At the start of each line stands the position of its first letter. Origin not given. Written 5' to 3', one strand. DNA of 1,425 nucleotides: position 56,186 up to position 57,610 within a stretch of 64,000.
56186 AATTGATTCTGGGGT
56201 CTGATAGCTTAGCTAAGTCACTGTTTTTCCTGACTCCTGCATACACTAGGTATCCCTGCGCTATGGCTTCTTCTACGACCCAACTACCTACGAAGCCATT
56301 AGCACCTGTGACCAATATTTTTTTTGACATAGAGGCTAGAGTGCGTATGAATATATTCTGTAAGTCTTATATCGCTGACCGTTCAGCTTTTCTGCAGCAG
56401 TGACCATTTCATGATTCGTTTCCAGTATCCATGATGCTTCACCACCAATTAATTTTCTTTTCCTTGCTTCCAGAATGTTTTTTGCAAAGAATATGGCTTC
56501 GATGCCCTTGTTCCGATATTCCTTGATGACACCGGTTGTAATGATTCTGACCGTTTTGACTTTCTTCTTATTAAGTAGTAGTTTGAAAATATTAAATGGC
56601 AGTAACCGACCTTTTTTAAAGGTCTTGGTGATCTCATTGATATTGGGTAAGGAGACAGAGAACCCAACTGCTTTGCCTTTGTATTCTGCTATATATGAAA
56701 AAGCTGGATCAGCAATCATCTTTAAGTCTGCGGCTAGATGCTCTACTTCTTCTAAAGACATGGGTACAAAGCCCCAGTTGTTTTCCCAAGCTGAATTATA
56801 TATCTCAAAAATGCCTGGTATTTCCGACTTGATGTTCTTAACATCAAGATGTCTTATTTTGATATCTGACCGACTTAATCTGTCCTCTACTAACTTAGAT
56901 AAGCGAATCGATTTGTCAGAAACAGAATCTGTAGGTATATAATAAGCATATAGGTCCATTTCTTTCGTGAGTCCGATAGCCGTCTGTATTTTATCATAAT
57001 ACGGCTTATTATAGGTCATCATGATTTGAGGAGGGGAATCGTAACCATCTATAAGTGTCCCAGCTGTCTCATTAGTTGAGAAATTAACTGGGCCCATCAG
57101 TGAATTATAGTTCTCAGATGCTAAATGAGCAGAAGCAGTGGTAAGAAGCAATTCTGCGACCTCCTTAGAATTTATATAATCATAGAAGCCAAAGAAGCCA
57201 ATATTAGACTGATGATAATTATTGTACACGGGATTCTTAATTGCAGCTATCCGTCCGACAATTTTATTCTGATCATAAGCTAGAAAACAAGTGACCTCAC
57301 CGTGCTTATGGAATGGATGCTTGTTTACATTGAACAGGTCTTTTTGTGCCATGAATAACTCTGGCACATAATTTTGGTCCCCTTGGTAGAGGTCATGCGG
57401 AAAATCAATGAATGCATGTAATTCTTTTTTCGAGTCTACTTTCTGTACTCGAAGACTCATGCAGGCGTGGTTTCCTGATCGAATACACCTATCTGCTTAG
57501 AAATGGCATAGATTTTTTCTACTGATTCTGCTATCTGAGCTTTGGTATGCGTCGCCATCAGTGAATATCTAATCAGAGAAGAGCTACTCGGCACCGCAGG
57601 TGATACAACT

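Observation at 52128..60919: Ten co-directional, tightly packed genes joining a bacterial ceramide pathway to an inositol-phosphate head-group pathway and a GtrA/GT2 tail: candidate single-operon (glycosyl)inositol-phosphoceramide system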

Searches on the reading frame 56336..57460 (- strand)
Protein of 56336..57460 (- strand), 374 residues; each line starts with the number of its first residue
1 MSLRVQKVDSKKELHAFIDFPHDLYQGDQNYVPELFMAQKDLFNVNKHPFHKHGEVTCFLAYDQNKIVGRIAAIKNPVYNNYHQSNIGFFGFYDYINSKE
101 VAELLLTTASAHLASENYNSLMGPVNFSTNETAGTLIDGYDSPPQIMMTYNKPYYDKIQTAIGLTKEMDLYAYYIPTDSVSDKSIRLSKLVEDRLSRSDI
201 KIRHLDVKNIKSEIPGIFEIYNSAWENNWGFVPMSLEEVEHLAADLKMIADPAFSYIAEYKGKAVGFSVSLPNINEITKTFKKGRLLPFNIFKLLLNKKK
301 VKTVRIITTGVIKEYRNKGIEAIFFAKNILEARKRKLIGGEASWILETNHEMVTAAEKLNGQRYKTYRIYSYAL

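Call 6: search_protein_families(library=pfam, proteins=[window:56336-57460:-], max_evalue=0.01)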
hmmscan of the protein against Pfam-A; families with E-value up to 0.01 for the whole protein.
window:56336-57460:- (374 aa): 1 family
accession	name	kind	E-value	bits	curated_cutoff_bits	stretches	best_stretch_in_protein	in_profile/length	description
PF00583.31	Acetyltransf_1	-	9.5e-06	26.3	20.7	0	216-320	3-76/116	Acetyltransferase (GNAT) family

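Call 7: search_protein_families(library=ncbifam, proteins=[window:56336-57460:-], max_evalue=0.01)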
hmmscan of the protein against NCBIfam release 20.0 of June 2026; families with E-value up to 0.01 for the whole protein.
window:56336-57460:- (374 aa): 0 families

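Call 17: find_homologous_proteins(query=window:56336-57460:-, max_evalue=0.00001)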
Query window:56336-57460:- (374 aa): 5530 proteins with E <= 0.00001 among 7483 candidates; the best 120 are listed.
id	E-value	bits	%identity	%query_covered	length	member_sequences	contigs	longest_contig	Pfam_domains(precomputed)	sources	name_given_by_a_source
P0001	1.5e-248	842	100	100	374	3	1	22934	PF00583.32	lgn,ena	-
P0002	5.8e-192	656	76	99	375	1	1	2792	PF00583.32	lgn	-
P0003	1.1e-190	652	76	100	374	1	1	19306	PF00583.32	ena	-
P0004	2.4e-188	644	75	99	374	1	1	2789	PF00583.32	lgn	-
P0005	2.4e-188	644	75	100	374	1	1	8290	PF00583.32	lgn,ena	-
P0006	1.8e-186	638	74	99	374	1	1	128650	PF00583.32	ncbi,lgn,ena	-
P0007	2.0e-186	638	74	100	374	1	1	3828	PF00583.32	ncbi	-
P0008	1.1e-182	625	73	100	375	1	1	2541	PF00583.32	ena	-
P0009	1.0e-181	622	72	100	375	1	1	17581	PF00583.32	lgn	-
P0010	6.4e-181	619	71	100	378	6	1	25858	-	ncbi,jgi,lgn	-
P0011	2.3e-180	618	71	99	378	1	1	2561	PF00583.32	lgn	-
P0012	1.9e-179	615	72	100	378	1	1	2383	-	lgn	-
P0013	3.4e-179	614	73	99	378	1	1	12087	PF00583.32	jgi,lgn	-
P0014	5.0e-179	613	73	99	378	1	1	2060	-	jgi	-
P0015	7.8e-179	613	72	100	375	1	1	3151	PF00583.32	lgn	-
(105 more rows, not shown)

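Call 22: find_related_loci(query=window:56336-57460:-, collection=genome_contigs, flank=10000)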
Query window:56336-57460:- (374 aa) in genome_contigs; peptide patterns used: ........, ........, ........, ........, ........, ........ (x = any residue, [..] = any of these).
203 stretches matched a pattern; 166 encode a relative of the query (tblastn E <= 1e-3); the best 80 are kept; 80 distinct loci.
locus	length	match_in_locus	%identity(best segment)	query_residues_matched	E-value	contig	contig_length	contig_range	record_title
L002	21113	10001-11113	74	1-371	0e+0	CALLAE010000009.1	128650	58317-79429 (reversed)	MAG: uncultured Saprospiraceae bacterium isolate L1_Bin_MAXBIN__071_sub_1 genome assembly, contig: c_000000203908, whole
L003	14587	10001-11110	71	2-371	0e+0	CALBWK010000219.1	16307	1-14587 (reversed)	MAG: uncultured Saprospiraceae bacterium isolate R2_Bin_MAXBIN__064_sub_1 genome assembly, contig: c_000004019204, whole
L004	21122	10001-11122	68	1-374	4e-176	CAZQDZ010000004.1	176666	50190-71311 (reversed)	MAG TPA_asm: uncultured Saprospiraceae bacterium isolate SRP065251_co1_40 genome assembly, contig: NODE_24_length_176666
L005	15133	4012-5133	64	1-374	2e-160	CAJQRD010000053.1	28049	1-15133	MAG: uncultured Saprospiraceae bacterium isolate 3_20180529_Bin_METABAT_89_1 genome assembly, contig: c_000015159975, wh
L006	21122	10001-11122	63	1-374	3e-159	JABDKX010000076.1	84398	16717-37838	MAG: Saprospiraceae bacterium isolate SS_bin_60 k127_2110696, whole genome shotgun sequence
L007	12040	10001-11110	60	1-370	6e-157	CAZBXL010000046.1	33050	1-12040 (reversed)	MAG TPA_asm: uncultured Saprospiraceae bacterium isolate SRP268394_co1_94 genome assembly, contig: NODE_2205_length_3305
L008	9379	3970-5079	63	1-370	5e-154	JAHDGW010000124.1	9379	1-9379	MAG: Saprospiraceae bacterium isolate MAG-55 ND_4418, whole genome shotgun sequence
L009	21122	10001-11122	65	1-374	4e-154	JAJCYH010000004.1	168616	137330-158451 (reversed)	MAG: Saprospiraceae bacterium isolate OFTM152 OFTM152_3, whole genome shotgun sequence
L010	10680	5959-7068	60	1-370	1e-153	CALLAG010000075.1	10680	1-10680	MAG: uncultured Saprospiraceae bacterium isolate L1_Bin_MAXBIN__101_1 genome assembly, contig: c_000000303732, whole gen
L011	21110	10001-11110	63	1-370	2e-151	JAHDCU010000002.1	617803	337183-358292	MAG: Saprospiraceae bacterium isolate MAG-141 RZ_7, whole genome shotgun sequence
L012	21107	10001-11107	56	2-370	6e-144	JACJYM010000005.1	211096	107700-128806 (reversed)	MAG: Lewinellaceae bacterium isolate HK-STAS-BACT-38 HK-STAS-BACT-38_5, whole genome shotgun sequence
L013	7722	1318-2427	57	5-374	9e-141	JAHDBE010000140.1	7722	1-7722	MAG: Saprospiraceae bacterium isolate MAG-103 RZ_26170, whole genome shotgun sequence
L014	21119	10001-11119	53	2-374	7e-137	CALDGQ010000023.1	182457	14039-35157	MAG: uncultured Saprospiraceae bacterium isolate H3_Bin_Bin_230_1 genome assembly, contig: c_000000742947, whole genome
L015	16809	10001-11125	54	1-374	1e-134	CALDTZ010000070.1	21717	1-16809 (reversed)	MAG: uncultured Saprospiraceae bacterium isolate L3_Bin_METABAT__32_1 genome assembly, contig: c_000002699656, whole gen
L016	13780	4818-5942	53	1-374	3e-134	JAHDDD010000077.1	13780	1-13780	MAG: Saprospiraceae bacterium isolate MAG-15 RZ_12760, whole genome shotgun sequence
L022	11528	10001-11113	50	1-371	6e-119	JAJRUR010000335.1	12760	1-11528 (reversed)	MAG: Bacteroidetes bacterium isolate Dive96_bin10.213 k141_5207265, whole genome shotgun sequence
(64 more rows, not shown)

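Call 28: search_solved_structures(query=window:56336-57460:-, max_evalue=1)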
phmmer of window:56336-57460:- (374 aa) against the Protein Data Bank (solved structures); distinct sequences matched with E-value up to 1: 0.

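Call 31: search_protein_families(library=ncbifam, proteins=[window:56336-57460:-], max_evalue=10)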
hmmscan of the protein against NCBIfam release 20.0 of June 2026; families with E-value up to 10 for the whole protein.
window:56336-57460:- (374 aa): 0 families

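Call 61: predict_structure(alignment_id=A2)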
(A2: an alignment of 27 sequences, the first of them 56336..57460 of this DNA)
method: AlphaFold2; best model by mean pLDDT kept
length: 374 residues; sequences in the alignment: 27
mean_pLDDT: 88.2   pTM: 0.86
mean pLDDT of the five models: 88.2, 86.4, 85.2, 84.7, 81.0
residues with pLDDT >= 90: 155; 70-90: 207; 50-70: 12; < 50: 0
segments of 3 or more residues with pLDDT < 50: none
pLDDT, mean of each block of 10 residues (from residue 1): 91 96 91 86 89 95 96 94 91 97 98 89 84 85 74 96 94 88 86 93 90 88 69 82 79 91 91 86 85 82 83 86 87 89 83 84 92 93
secondary structure, 60 per line:
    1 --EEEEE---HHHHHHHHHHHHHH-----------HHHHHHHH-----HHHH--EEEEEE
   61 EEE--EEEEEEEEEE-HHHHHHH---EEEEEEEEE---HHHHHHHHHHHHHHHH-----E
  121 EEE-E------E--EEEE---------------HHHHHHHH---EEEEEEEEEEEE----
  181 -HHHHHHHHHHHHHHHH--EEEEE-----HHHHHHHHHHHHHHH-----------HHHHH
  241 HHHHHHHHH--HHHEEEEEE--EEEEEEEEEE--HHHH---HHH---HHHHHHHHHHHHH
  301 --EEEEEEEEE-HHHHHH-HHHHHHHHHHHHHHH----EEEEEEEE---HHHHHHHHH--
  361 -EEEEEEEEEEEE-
elements in order: E3-7 H11-24 H36-43 H49-52 E55-63 E66-75 H77-83 E87-95 H99-114 E120-123 E135-138 H154-161 E165-176 H182-197 E200-204 H210-224 H236-249 E255-260 E263-272 H275-278 H288-300 E303-311 H313-318 H320-334 E339-346 H350-358 E362-373

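Call 65: fold_search(model_id=the predicted structure, library=pdb)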
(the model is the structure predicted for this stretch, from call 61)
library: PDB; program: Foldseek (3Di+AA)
matches with E <= 10: 825; with E <= 0.001: 228
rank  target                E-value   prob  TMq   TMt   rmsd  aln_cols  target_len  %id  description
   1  5kf1_A                5.0e-12  1.00  0.62  0.72   5.7       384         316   14  X-ray structure of a glucosamine N-Acetyltransferase from Clostridium acetobutylicum, apo form, pH 5 (released 2016-07-06)
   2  5kga_A                1.1e-11  1.00  0.60  0.69   6.3       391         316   13  X-ray structure of a glucosamine N-Acetyltransferase from Clostridium acetobutylicum, mutant D287N, in complex with N- (released 2016-07-06)
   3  2wpw_C                1.2e-11  1.00  0.60  0.68   6.6       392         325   10  Tandem GNAT protein from the clavulanic acid biosynthesis pathway (without AcCoA) (released 2009-12-29)
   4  5kf1_B                1.4e-11  1.00  0.61  0.72   5.7       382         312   13  X-ray structure of a glucosamine N-Acetyltransferase from Clostridium acetobutylicum, apo form, pH 5 (released 2016-07-06)
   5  2wpw_B                2.5e-11  1.00  0.61  0.69   5.8       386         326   11  Tandem GNAT protein from the clavulanic acid biosynthesis pathway (without AcCoA) (released 2009-12-29)
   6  7q3a_A                2.7e-11  1.00  0.62  0.68   5.5       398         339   10  Crystal structure of MAB_4324 a tandem repeat GNAT from Mycobacterium abscessus (released 2022-05-04)
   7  5kgh_B                2.7e-11  1.00  0.61  0.72   5.9       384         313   14  X-ray structure of a glucosamine N-Acetyltransferase from Clostridium acetobutylicum, mutant Y297F (released 2016-07-06)
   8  5kgh_A                4.5e-11  1.00  0.60  0.70   6.1       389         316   14  X-ray structure of a glucosamine N-Acetyltransferase from Clostridium acetobutylicum, mutant Y297F (released 2016-07-06)
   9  4zm6_A                5.3e-11  1.00  0.60  0.29   5.8       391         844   13  A unique GCN5-related glucosamine N-acetyltransferase region exist in the fungal multi-domain GH3 beta-N-acetylglucosa (released 2015-12-09)
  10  5kf2                  6.3e-11  1.00  0.60  0.69   6.0       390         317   12  X-ray structure of a glucosamine N-Acetyltransferase from Clostridium acetobutylicum, apo form, pH 8 (released 2016-07-06)
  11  2wpw_A                8.8e-11  1.00  0.59  0.66   6.7       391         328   10  Tandem GNAT protein from the clavulanic acid biosynthesis pathway (without AcCoA) (released 2009-12-29)
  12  7q3a_B                1.0e-10  1.00  0.62  0.67   5.6       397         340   10  Crystal structure of MAB_4324 a tandem repeat GNAT from Mycobacterium abscessus (released 2022-05-04)
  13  2wpx_A                1.1e-10  1.00  0.57  0.64   6.9       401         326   11  Tandem GNAT protein from the clavulanic acid biosynthesis pathway (with AcCoA) (released 2009-12-29)
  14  1ozp                  6.3e-10  1.00  0.57  0.71   5.6       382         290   12  Crystal Structure of Rv0819 from Mycobacterium tuberculosis MshD-Mycothiol Synthase Acetyl-Coenzyme A Complex. (released 2003-09-09)
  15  6wqb                  1.5e-09  1.00  0.42  0.50   8.0       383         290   11  Crystal structure of VipF from Legionella hackeliae in complex with acetyl-CoA (released 2021-11-10)
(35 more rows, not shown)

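Call 70: search_dna_similar(query=window:56336-57460:-, collection=plasmids, mode=protein, max_evalue=0.001, max_rows=20)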
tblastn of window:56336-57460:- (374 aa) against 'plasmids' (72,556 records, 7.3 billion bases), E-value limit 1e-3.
Records with a match: 44; places in all: 45; records where one place covers at least 80% of the query: 40.
Best place of each record, by identity: <60% 44.
By first word of the organism name: Roseomonas 13; Ensifer 6; Pseudomonas 3; Escherichia 3; Shinella 2; Rahnella 1; Rubrobacter 1; Klebsiella 1; Diaphorobacter 1; Aureispira 1; and 12 more.
By predicted mobility (MOB-suite, as given by PLSDB): non-mobilizable 38; conjugative 5; mobilizable 1.
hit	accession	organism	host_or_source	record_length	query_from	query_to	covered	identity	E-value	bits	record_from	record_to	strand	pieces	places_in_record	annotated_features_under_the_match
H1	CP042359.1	Rahnella aquatilis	hyacinth,plant,hyacinth bulb, basal ...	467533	3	374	99%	34.8%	3e-47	179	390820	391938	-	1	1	N-acetyltransferase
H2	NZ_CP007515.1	Rubrobacter radiotolerans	-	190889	5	370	98%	34.1%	1e-54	201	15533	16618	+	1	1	hypothetical protein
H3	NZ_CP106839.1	Klebsiella michiganensis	mixed culture,fishpond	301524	3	374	99%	33.0%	2e-45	174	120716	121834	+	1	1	N-acetyltransferase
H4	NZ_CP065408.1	Diaphorobacter sp. JS3051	whole organism,soil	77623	2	374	100%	32.7%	1e-45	174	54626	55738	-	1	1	hypothetical protein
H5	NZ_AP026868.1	Aureispira anguillae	Anguilla japonica,Standard,head of ...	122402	3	371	99%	33.1%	2e-35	145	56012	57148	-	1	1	hypothetical protein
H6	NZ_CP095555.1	Roseomonas gilardii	single cell,blood and other clinical ...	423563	5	374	99%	32.2%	2e-40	159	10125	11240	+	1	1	dATP pyrophosphohydrolase | nucleotidyltransferase family protein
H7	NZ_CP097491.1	Pseudomonas sp. BYT-5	wastewater treatment tank,soil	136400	5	370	98%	32.3%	2e-46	177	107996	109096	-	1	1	N-acetyltransferase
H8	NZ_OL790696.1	Escherichia coli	-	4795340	1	370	99%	31.9%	3e-42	164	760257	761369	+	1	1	none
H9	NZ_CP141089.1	Escherichia coli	Homo sapiens,Infected Human Urine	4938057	1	370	99%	31.9%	3e-42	164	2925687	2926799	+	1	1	none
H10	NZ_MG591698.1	Escherichia coli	Homo sapiens,feces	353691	1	370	99%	31.9%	4e-42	164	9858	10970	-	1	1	yghO: protein YghO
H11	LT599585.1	Pseudomonas veronii 1YdBTEX2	-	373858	3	374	99%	31.5%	5e-46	176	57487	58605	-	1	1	yghO: Putative uncharacterized protein YghO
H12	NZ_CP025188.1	Roseomonas mucosa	Homo sapiens,clinical, human skin, ...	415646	5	374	99%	31.1%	2e-42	165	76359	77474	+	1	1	dATP pyrophosphohydrolase | NTP transferase domain-containing protein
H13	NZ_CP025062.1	Roseomonas mucosa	Homo sapiens,Clinical, healthy, human ...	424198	5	374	99%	31.1%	2e-42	165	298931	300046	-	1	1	hypothetical protein | NTP transferase domain-containing protein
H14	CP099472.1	Roseomonas mucosa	Human skin,single cell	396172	5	374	99%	31.1%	2e-42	165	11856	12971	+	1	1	dATP pyrophosphohydrolase | nucleotidyltransferase family protein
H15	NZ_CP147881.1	Roseomonas mucosa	cell culture,Styx glacier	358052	5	374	99%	31.1%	2e-42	165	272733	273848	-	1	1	hypothetical protein | NTP transferase domain-containing protein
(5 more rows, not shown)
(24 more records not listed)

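Call 71: get_annotated_region(hit=H10, flank=8000)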
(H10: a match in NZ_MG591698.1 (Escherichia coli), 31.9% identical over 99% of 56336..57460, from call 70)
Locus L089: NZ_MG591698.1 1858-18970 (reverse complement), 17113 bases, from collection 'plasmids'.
description: Escherichia coli strain PN43 plasmid unnamed, complete sequence
organism: Escherichia coli (NCBI taxid 562)
taxonomy: Bacteria; Pseudomonadota; Gammaproteobacteria; Enterobacterales; Enterobacteriaceae; Escherichia; Escherichia coli
host: -; source: Homo sapiens,feces; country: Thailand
typing (MOB-suite, as given by PLSDB): non-mobilizable
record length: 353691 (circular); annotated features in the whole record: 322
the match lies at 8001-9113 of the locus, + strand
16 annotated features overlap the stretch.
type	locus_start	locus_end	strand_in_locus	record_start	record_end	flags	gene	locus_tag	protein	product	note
CDS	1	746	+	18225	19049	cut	-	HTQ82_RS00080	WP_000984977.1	hypothetical protein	-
CDS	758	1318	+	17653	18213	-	-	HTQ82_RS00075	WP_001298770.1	YtfJ family protein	-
CDS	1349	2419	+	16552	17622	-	lptF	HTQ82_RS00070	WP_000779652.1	LPS export ABC transporter permease LptF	GO:0015920 - lipopolysaccharide transport [Evidence IEA]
CDS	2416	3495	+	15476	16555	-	lptG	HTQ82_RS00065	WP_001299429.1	LPS export ABC transporter permease LptG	GO:0015920 - lipopolysaccharide transport [Evidence IEA]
CDS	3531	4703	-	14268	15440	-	-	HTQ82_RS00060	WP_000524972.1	aminotransferase class I/II-fold pyridoxal phosphate-dependent enzyme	GO:0009058 - biosynthetic process [Evidence IEA]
CDS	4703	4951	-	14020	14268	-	-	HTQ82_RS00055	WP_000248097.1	acyl carrier protein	-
CDS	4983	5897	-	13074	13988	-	-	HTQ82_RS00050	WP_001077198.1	NAD-dependent epimerase/dehydratase family protein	-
CDS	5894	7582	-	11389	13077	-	-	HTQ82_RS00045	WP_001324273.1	fatty acyl-AMP ligase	-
CDS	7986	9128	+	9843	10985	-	yghO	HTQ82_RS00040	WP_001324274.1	protein YghO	-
CDS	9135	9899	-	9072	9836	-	glcC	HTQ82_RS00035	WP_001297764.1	transcriptional regulator GlcC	GO:0006355 - regulation of DNA-templated transcription [Evidence IEA]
CDS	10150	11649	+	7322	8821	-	glcD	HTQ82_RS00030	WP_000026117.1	glycolate oxidase subunit GlcD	-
CDS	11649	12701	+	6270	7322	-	glcE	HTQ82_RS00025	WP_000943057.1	glycolate oxidase subunit GlcE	-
CDS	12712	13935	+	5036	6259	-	glcF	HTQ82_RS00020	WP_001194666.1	glycolate oxidase subunit GlcF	-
CDS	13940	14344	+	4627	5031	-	glcG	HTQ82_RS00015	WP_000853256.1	GlcG family protein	-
CDS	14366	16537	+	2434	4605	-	glcB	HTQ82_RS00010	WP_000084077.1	malate synthase G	GO:0006099 - tricarboxylic acid cycle [Evidence IEA]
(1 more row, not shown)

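Call 72: get_annotated_region(hit=H12, flank=8000)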
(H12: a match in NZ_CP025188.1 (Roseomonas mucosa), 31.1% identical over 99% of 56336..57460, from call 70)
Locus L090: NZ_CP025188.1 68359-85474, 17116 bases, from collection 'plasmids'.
description: Roseomonas mucosa strain AD2 plasmid p1-AD2, complete sequence
organism: Roseomonas mucosa (NCBI taxid 207340)
taxonomy: Bacteria; Pseudomonadota; Alphaproteobacteria; Rhodospirillales; Acetobacteraceae; Roseomonas; Roseomonas mucosa
host: -; source: Homo sapiens,clinical, human skin, atopic dermatitis; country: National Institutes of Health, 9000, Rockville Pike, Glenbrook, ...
typing (MOB-suite, as given by PLSDB): non-mobilizable
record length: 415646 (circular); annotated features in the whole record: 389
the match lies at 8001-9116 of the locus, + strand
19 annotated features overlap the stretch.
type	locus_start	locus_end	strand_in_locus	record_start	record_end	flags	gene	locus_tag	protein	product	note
CDS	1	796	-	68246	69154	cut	-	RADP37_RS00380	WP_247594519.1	hypothetical protein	-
CDS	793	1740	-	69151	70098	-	-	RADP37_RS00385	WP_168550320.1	diacylglycerol kinase family protein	-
CDS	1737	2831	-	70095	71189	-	-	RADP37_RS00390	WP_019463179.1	CDP-alcohol phosphatidyltransferase family protein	GO:0008654 - phospholipid biosynthetic process [Evidence IEA]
CDS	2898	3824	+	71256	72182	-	-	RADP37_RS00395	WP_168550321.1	metallophosphoesterase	-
CDS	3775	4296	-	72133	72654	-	-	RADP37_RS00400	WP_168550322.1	DUF2141 domain-containing protein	-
CDS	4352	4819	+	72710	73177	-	-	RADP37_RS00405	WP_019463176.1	HIT family protein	-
CDS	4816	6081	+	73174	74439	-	-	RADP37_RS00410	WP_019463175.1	LptF/LptG family permease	-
CDS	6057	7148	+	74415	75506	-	-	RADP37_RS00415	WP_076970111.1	LptF/LptG family permease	-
CDS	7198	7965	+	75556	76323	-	-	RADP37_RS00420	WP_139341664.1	sterol desaturase family protein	GO:0008610 - lipid biosynthetic process [Evidence IEA]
CDS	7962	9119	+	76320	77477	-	-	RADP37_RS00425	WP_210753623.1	dATP pyrophosphohydrolase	-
CDS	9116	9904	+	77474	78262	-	-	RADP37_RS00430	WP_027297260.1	NTP transferase domain-containing protein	-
CDS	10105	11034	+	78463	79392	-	-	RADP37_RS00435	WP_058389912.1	dihydrodipicolinate synthase family protein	GO:0009436 - glyoxylate catabolic process [Evidence IEA]; GO:0071704 - organic substance metabolic process [Evidence ...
CDS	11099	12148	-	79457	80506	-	-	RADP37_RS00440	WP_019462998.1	biotin/lipoate A/B protein ligase family protein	-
CDS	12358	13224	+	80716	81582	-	-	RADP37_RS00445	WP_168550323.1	UDP-2,3-diacylglucosamine diphosphatase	-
CDS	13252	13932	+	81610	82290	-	-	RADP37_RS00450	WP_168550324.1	methyltransferase domain-containing protein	-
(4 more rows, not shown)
